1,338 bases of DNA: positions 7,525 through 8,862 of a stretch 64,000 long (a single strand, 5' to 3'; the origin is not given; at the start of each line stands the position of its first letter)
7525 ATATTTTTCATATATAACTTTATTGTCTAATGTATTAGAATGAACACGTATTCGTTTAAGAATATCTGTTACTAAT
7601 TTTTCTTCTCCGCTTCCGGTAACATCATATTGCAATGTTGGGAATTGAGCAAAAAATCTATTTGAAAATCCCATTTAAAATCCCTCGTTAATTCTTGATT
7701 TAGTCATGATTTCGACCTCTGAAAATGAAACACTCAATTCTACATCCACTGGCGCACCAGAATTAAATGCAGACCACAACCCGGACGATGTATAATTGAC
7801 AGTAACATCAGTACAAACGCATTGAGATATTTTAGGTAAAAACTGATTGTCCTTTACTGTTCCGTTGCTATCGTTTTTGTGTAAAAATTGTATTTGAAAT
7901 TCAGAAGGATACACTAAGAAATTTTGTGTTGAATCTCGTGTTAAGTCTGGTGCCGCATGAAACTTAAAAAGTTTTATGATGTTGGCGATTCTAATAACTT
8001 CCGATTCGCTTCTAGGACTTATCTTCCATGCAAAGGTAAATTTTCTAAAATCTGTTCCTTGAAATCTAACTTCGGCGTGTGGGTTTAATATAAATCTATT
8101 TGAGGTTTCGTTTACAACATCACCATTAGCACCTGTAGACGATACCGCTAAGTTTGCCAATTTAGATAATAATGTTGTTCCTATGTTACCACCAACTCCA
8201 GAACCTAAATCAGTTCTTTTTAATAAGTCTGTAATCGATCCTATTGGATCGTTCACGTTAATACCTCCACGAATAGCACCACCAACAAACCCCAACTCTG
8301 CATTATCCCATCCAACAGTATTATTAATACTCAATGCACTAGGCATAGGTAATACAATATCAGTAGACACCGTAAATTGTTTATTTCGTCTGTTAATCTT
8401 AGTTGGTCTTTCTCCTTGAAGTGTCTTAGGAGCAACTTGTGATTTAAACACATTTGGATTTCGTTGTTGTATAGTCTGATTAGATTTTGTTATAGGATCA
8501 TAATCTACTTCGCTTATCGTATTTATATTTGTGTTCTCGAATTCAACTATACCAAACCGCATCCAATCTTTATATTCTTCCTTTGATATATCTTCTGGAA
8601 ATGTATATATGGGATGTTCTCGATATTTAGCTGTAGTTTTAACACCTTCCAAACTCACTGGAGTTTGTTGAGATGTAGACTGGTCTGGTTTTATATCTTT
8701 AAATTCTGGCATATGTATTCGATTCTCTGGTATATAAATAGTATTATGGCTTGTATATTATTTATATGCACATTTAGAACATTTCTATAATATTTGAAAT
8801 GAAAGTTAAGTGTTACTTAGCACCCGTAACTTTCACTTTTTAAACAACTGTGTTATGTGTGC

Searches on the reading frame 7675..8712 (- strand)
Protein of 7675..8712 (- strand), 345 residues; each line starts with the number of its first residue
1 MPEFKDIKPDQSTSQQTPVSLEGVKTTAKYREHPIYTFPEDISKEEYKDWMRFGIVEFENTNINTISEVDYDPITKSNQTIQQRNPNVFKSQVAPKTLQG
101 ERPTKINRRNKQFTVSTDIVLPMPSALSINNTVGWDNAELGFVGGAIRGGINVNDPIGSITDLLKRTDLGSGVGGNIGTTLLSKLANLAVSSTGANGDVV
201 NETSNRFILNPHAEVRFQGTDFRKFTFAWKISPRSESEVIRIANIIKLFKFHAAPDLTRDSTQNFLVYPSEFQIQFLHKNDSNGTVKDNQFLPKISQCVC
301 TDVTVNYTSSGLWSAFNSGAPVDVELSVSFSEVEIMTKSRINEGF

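Call 10: search_protein_families(library=pfam, proteins=[window:7675-8712:-])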
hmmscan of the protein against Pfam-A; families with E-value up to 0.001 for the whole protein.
window:7675-8712:- (345 aa): 1 family
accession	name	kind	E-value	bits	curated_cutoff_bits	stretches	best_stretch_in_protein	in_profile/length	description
PF11091.14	T4_tail_cap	-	1.9e-05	24.4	20.2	1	175-253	138-216/339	Tail-tube assembly protein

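Call 35: find_related_loci(query=window:7675-8712:-, collection=viral_contigs, flank=10000)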
Query window:7675-8712:- (345 aa) in viral_contigs; peptide patterns used: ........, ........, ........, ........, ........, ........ (x = any residue, [..] = any of these).
12 stretches matched a pattern; 1 encode a relative of the query (tblastn E <= 1e-3); 1 distinct loci.
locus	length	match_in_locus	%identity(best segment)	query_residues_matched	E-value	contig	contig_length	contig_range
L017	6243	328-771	29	198-345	1e-17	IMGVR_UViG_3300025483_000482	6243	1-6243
